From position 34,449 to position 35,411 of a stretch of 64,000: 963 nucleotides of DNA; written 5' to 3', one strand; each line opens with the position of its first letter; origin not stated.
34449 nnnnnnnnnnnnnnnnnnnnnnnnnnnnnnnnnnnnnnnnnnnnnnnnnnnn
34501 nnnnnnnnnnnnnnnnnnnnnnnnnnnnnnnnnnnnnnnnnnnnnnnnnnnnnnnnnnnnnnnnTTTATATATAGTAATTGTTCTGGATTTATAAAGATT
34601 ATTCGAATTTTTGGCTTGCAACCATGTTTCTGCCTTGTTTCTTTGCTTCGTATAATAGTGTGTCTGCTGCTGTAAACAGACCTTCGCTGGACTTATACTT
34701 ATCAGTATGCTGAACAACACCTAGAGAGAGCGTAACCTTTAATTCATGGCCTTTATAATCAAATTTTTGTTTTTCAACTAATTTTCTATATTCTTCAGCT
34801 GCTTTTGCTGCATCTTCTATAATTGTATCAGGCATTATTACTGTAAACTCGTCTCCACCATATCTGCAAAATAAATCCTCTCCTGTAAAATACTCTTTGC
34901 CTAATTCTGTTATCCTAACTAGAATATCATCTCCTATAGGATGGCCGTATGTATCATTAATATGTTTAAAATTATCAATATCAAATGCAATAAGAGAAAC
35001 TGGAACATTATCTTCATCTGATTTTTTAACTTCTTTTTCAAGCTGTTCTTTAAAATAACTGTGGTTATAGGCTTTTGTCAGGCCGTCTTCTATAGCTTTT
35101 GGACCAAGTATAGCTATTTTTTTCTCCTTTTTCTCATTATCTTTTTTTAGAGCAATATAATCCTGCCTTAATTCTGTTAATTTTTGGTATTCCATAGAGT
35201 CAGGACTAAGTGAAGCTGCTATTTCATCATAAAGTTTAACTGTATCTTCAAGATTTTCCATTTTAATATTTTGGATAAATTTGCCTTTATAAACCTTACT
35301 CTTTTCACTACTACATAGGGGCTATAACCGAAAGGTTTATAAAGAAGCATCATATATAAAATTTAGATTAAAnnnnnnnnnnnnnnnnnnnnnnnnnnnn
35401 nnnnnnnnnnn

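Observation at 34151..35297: Intact GGDEF diguanylate cyclase plus an adjacent degenerate GGDEF-like gene, both behind archaeal-type promoters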

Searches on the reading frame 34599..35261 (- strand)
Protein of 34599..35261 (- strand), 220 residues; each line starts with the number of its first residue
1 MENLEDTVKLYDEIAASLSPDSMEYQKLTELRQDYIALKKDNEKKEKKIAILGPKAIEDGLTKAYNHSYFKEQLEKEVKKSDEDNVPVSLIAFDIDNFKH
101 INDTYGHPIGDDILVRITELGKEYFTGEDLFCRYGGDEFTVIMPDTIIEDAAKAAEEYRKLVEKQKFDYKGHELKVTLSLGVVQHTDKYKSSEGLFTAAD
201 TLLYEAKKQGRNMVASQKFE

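Call 4: search_protein_families(library=pfam, proteins=[window:34599-35261:-], max_evalue=1)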
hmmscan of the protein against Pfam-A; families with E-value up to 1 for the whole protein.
window:34599-35261:- (220 aa): 5 families
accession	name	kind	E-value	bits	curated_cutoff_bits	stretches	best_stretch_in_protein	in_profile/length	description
PF00990.26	GGDEF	-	5.7e-43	146.9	23.8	1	57-212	2-160/161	Diguanylate cyclase, GGDEF domain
PF22335.1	Cas10-Cmr2_palm2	-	3.2e-06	27.7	27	1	135-215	58-133/133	Cas10/Cmr2, second palm domain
PF20300.4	prok_STING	-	0.0033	17.9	27.1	1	137-178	37-80/137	Prokaryotic STING domain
PF22662.2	Csa3_N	-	0.093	13.2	27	0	136-166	26-56/120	Csa3 CRISPR-associated Rossmann-like domain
PF11764.13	N-SET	-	0.13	12.7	28.3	1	155-203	81-126/172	COMPASS (Complex proteins associated with Set1p) component N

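Call 5: search_protein_families(library=ncbifam, proteins=[window:34599-35261:-], max_evalue=1)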
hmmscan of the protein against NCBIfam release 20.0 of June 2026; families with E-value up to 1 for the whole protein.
window:34599-35261:- (220 aa): 22 families
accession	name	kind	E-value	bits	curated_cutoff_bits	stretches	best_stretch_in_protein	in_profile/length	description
TIGR00254.1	GGDEF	domain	3.7e-49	166.7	37.4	1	55-216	4-166/168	diguanylate cyclase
NF007135.0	PRK09581.1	equivalog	1.8e-47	162.2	474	1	54-217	290-455/457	PleD family two-component system response regulator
NF041606.1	dguan_cyc_DgcA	equivalog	1.2e-37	129.7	370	1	56-215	178-337/340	diguanylate cyclase DgcA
NF038266.1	diguan_SiaD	equivalog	2.2e-36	125.5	290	1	54-213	92-251/252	biofilm regulation diguanylate cyclase SiaD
NF007380.0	PRK09894.1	equivalog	3.1e-36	125.3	256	1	43-215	116-285/296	diguanylate cyclase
NF047654.1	DiguCycDgcRLepto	equivalog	5e-33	114.3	500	1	54-214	131-293/295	diguanylate cyclase DgcR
NF007423.1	PRK09966.1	equivalog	2.7e-32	112.1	325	1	39-207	222-390/390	diguanylate cyclase DgcN/YfiN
NF051473.1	DigCycDgcsShew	equivalog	6.7e-32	111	400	1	40-213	122-287/291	diguanylate cyclase DgcS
NF047872.1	GGDEF_GdpS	equivalog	1.7e-30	106.4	400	1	58-214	189-347/355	GGDEF domain-containing protein GdpS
NF007298.0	PRK09776.1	equivalog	9.7e-29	99.9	1135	1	52-215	680-843/1111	diguanylate cyclase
NF011955.1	PRK15426.1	equivalog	1.6e-28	99.2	408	1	55-216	397-560/564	cellulose biosynthesis regulator diguanylate cyclase DgcQ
NF007599.0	PRK10245.1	equivalog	1.2e-26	93.1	402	1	56-213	210-366/371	diguanylate cyclase AdrA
NF045675.1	PhdiestaseDibA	equivalog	6.5e-26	90.8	980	1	55-215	202-362/623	phosphodiesterase DibA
NF040885.1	diguan_DgcJ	equivalog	5.3e-23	81.6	500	1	55-211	340-490/493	diguanylate cyclase DgcJ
NF007474.0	PRK10060.1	equivalog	1.7e-20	72.8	782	1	56-213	237-391/663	cyclic di-GMP phosphodiesterase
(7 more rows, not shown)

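Call 9: find_homologous_proteins(query=window:34599-35261:-)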
Query window:34599-35261:- (220 aa): 113 proteins with E <= 0.001 among 739 candidates.
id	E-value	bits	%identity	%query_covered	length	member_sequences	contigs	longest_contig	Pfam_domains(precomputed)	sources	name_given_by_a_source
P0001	1.6e-138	477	100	100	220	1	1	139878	PF22335.2,PF00990.27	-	-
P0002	1.3e-29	121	42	71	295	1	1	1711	PF00498.32,PF16697.11,PF00990.27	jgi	-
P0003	1.9e-29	121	44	72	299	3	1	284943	PF00498.32,PF16697.11,PF00990.27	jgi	jgi:diguanylate cyclase (GGDEF)-like protein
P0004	3.9e-29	120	40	72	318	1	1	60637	PF00990.27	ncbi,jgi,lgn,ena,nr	ncbi:MAG: GGDEF domain-containing protein [Gammaproteobacteria bacterium]|nr:GGDEF domain-containing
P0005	4.7e-29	120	41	70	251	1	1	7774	PF00990.27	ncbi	-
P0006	6.2e-29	119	42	79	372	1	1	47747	PF01590.33,PF13492.13,PF00990.27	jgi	jgi:diguanylate cyclase (GGDEF)-like protein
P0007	2.1e-28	117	42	74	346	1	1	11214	PF22335.2,PF00990.27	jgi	-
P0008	1.4e-27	115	45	71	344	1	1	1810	PF13185.13,PF13492.13,PF24898.3,PF00990.27,PF11849.15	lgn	-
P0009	1.8e-27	114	43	72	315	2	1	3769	PF00498.32,PF16697.11,PF00990.27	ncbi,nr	ncbi:MAG: GGDEF domain-containing protein, partial [Polyangia bacterium]|nr:GGDEF domain-containing 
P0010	1.9e-27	114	42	71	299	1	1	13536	PF00498.32,PF16697.11,PF00990.27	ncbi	-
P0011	2.7e-27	114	39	89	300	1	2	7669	PF00498.32,PF16697.11,PF00990.27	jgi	jgi:two-component system, cell cycle response regulator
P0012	4.4e-26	110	41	76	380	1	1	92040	PF00515.35,PF12895.14,PF13424.13,PF00990.27,PF13181.13,PF07719.24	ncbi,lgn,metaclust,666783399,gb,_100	metaclust:\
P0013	4.9e-26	110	35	87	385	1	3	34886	PF00990.27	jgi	jgi:diguanylate cyclase (GGDEF)-like protein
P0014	5.1e-26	110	38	74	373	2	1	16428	PF00990.27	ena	-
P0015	6.7e-26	109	38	71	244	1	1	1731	PF00990.27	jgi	jgi:diguanylate cyclase (GGDEF)-like protein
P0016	8.9e-26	109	38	73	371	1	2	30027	PF00990.27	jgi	jgi:diguanylate cyclase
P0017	2.5e-24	104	41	71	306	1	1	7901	PF00990.27,PF00072.31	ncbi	-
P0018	3.7e-24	104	42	55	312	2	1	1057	PF00990.27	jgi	jgi:diguanylate cyclase (GGDEF)-like protein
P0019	1.1e-23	102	35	71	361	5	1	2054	PF00990.27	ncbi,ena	-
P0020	5.0e-23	100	38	74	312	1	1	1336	PF00990.27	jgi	jgi:diguanylate cyclase (GGDEF)-like protein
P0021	7.7e-23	99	38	65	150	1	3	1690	PF00990.27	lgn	-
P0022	1.6e-22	98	40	73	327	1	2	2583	PF00990.27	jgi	jgi:diguanylate cyclase (GGDEF)-like protein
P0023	3.1e-22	97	37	71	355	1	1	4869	PF22335.2,PF00990.27,PF00072.31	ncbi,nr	ncbi:MAG TPA: diguanylate cyclase, partial [Halothiobacillaceae bacterium]|nr:diguanylate cyclase [H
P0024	4.3e-22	97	36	72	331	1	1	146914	PF13185.13,PF01590.33,PF00990.27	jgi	jgi:two-component system cell cycle response regulator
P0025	7.5e-22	96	37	75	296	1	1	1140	PF00990.27,PF00571.34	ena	-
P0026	8.4e-22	96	38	71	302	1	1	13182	PF00990.27,PF00072.31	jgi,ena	-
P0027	9.5e-22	96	36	86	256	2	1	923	PF00990.27,PF17853.7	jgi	jgi:diguanylate cyclase (GGDEF)-like protein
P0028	1.2e-21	95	39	71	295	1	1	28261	PF00990.27,PF00072.31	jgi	-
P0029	3.3e-21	94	35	75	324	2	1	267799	PF00990.27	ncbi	ncbi:GGDEF domain-containing protein [Wukongibacter baidiensis]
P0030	5.1e-21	93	36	80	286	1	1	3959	PF00990.27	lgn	-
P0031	1.1e-20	92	36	73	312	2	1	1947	PF13185.13,PF01590.33,PF00990.27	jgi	jgi:diguanylate cyclase (GGDEF)-like protein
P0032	1.3e-20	92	39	73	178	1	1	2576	PF00990.27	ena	-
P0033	1.9e-20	91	36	72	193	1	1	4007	PF00990.27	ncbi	ncbi:MAG: GGDEF domain-containing protein, partial [Terracidiphilus sp.]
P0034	2.4e-20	91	37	76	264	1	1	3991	PF00990.27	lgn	-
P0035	2.8e-20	91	33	93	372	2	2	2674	PF00990.27,PF11563.15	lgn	-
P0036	6.3e-20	90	33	91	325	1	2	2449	PF13426.14,PF00990.27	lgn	-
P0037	8.3e-20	89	36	72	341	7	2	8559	PF13426.14,PF08448.17,PF00989.32,PF00990.27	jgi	jgi:diguanylate cyclase (GGDEF)-like protein/PAS domain S-box-containing protein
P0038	1.9e-19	88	40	71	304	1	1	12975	PF00990.27,PF00072.31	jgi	-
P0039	2.3e-19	88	35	67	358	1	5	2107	PF00990.27,PF11563.15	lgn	-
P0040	2.7e-19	88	33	70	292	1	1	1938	PF00990.27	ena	-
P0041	3.1e-19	87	33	72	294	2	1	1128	PF00990.27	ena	-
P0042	4.3e-19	87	36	75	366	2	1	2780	PF00990.27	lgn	-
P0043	6.3e-19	86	33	78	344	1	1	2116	PF00990.27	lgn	-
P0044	8.1e-19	86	32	95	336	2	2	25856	PF00990.27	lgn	-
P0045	1.4e-18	85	33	81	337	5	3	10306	PF08447.19,PF13426.14,PF13188.14,PF08448.17,PF00989.32,PF00990.27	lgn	-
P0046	1.4e-18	85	37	73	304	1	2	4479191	PF13426.14,PF08448.17,PF00989.32,PF00990.27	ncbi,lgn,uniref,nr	ncbi:sensor domain-containing diguanylate cyclase [Desulfoferula mesophila]|uniref:diguanylate cycla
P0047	3.5e-18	84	38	72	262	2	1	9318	PF00990.27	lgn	-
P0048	4.2e-18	84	36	80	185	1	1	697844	PF00990.27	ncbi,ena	-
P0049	5.1e-18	83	32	74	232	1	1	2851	PF00990.27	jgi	jgi:diguanylate cyclase (GGDEF)-like protein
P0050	5.3e-18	83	32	70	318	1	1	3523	PF13426.14,PF00990.27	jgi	-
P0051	6.4e-18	83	41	55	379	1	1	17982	PF00563.26,PF00990.27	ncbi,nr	ncbi:MAG: bifunctional diguanylate cyclase/phosphodiesterase [Deltaproteobacteria bacterium]|nr:bifu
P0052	1.5e-17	82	43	39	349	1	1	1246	PF00990.27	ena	-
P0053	1.8e-17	82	31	72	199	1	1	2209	PF00990.27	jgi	-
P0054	5.5e-17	80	37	73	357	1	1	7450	PF00990.27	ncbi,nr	ncbi:MAG TPA: diguanylate cyclase [Solirubrobacteraceae bacterium]|nr:diguanylate cyclase [Solirubro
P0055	6.9e-17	80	28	86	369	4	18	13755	PF01814.29,PF00990.27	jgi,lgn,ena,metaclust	metaclust:\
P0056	9.7e-17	79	35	70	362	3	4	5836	PF07694.18,PF00990.27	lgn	-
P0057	1.4e-16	79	33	78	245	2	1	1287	PF00990.27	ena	-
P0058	1.8e-16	78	40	59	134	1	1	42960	PF00990.27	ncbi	-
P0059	3.6e-16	77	34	70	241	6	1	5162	PF00990.27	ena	-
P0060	6.1e-16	77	33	70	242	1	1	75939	PF00990.27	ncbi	-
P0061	7.2e-16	76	30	93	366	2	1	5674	PF00990.27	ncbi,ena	-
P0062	8.1e-16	76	33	79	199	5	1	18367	PF00990.27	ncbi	-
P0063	1.1e-15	76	38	56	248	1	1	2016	PF00990.27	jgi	jgi:diguanylate cyclase (GGDEF)-like protein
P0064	2.0e-15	75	34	72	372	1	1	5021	PF00990.27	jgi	jgi:diguanylate cyclase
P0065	2.8e-15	75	33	95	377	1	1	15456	PF00990.27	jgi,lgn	-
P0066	3.8e-15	74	34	82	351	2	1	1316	PF00990.27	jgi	-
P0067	1.3e-14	72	29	96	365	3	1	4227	PF00990.27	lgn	-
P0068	1.8e-14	72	33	88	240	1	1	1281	PF00990.27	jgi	jgi:diguanylate cyclase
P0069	6.1e-14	70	34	68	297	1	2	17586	PF08447.19,PF13426.14,PF13188.14,PF08448.17,PF00989.32,PF00990.27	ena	-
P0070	7.0e-14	70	34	77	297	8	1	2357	PF08447.19,PF13426.14,PF13188.14,PF08448.17,PF00989.32,PF00990.27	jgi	-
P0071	7.5e-14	70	32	77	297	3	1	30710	PF08447.19,PF13426.14,PF13188.14,PF08448.17,PF00989.32,PF00990.27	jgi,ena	-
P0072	8.2e-14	70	33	83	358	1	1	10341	PF00990.27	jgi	jgi:diguanylate cyclase (GGDEF)-like protein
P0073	1.2e-13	69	32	93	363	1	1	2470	PF00990.27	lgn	-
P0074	3.3e-13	68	37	60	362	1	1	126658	PF00990.27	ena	-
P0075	5.5e-13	67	29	68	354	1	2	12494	PF00990.27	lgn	-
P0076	7.5e-13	67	34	72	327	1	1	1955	PF00990.27,PF00072.31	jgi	jgi:diguanylate cyclase (GGDEF)-like protein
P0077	2.5e-12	65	33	73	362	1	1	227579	PF00990.27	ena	-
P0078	8.8e-12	63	35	54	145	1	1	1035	PF00990.27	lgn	-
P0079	1.1e-11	63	31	73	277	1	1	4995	PF00990.27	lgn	-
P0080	2.1e-10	59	34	70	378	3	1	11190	PF00990.27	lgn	-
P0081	2.2e-10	59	37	53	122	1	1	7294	PF00990.27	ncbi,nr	ncbi:MAG: GGDEF domain-containing protein, partial [Candidatus Omnitrophica bacterium]|nr:GGDEF doma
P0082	2.4e-10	58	34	70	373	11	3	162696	PF00990.27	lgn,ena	-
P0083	2.7e-10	58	43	39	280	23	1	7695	PF00990.27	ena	-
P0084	2.7e-10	58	43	39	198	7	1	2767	PF00990.27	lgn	-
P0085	4.4e-10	58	44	39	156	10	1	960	PF00990.27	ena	-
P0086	5.8e-10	57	43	39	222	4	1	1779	PF00990.27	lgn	-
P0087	9.2e-10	57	35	72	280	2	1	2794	PF24898.3,PF00990.27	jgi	jgi:diguanylate cyclase (GGDEF)-like protein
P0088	1.2e-9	56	33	71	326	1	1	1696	PF08448.17,PF00990.27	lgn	-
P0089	2.8e-9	55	30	71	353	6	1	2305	PF00990.27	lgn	-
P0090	3.9e-9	54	29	70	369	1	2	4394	PF00990.27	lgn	-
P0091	4.7e-9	54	40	39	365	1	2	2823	PF00990.27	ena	-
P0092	9.6e-9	53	36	70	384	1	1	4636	PF00990.27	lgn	-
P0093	1.5e-8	53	36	70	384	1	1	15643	PF00990.27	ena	-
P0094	1.5e-8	53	36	70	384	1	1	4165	PF00990.27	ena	-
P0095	1.6e-8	52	36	68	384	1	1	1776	PF00990.27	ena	-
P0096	1.6e-8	52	36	68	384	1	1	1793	PF00990.27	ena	-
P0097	1.6e-8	52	36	68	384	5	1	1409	PF00990.27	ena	-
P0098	2.5e-8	52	36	68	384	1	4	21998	PF00990.27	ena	-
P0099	3.0e-8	52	32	70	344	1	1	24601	PF00990.27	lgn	-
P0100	3.9e-8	51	34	68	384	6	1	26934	PF00990.27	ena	-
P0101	4.0e-8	51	35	68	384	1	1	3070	PF00990.27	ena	-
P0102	5.1e-8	51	32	70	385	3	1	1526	PF00990.27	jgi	-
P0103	5.2e-8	51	54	24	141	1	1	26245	PF00990.27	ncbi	-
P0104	6.2e-8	51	36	57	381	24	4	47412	PF16927.12,PF00990.27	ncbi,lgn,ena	-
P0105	6.6e-8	50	31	70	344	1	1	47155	PF00990.27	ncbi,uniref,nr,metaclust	ncbi:diguanylate cyclase domain-containing protein [Oceanibaculum pacificum]|uniref:Diguanylate cycl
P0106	1.0e-7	50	44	38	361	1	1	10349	PF00990.27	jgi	jgi:diguanylate cyclase (GGDEF)-like protein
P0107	1.2e-7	50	29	71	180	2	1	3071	PF00990.27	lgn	-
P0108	1.9e-7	49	28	77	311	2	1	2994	PF00990.27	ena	-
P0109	4.2e-7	48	30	77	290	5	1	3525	PF13426.14,PF00990.27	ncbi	-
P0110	7.4e-7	47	37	38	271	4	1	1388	PF00990.27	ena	-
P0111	1.9e-6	46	30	68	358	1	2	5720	PF00990.27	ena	-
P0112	2.9e-6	45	35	40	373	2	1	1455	PF00990.27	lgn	-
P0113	1.6e-5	43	44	24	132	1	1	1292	PF00990.27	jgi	jgi:diguanylate cyclase (GGDEF)-like protein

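Call 11: find_encoding_contigs(protein=P0001, flank=10000, max_places=6)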
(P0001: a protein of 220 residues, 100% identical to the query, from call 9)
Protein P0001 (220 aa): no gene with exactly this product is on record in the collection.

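Call 25: find_related_loci(query=A2, collection=metagenome_contigs, flank=6000)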
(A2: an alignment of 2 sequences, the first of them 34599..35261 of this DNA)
Query A2 (220 aa) in metagenome_contigs; peptide patterns used: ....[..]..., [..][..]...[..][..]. (x = any residue, [..] = any of these).
600 stretches matched a pattern (row limit reached: there are more); 517 encode a relative of the query (tblastn E <= 1e-3); the best 80 are kept; 80 distinct loci.
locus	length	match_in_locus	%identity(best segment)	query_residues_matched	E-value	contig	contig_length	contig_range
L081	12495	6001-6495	41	56-219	9e-40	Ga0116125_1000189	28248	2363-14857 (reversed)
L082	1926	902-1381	44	55-214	1e-38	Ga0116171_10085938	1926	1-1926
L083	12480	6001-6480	44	55-214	4e-38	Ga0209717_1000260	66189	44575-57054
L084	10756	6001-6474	44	56-212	1e-36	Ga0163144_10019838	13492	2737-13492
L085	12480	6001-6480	44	56-215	2e-36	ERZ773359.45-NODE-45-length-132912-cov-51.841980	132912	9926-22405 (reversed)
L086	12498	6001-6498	42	52-216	2e-35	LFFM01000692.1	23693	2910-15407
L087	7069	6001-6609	36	13-215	2e-35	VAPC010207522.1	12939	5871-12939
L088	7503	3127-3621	39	52-215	9e-35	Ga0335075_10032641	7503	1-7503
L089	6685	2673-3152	43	56-215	8e-35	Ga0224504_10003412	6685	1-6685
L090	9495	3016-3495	42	56-216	7e-35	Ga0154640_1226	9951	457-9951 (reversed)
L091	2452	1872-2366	39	55-216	2e-34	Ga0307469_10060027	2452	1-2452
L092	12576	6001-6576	36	24-218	2e-34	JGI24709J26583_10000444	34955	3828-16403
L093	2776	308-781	41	57-214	5e-34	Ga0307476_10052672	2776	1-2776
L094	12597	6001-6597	34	18-214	1e-33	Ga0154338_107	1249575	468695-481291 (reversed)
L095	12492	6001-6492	37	48-214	1e-33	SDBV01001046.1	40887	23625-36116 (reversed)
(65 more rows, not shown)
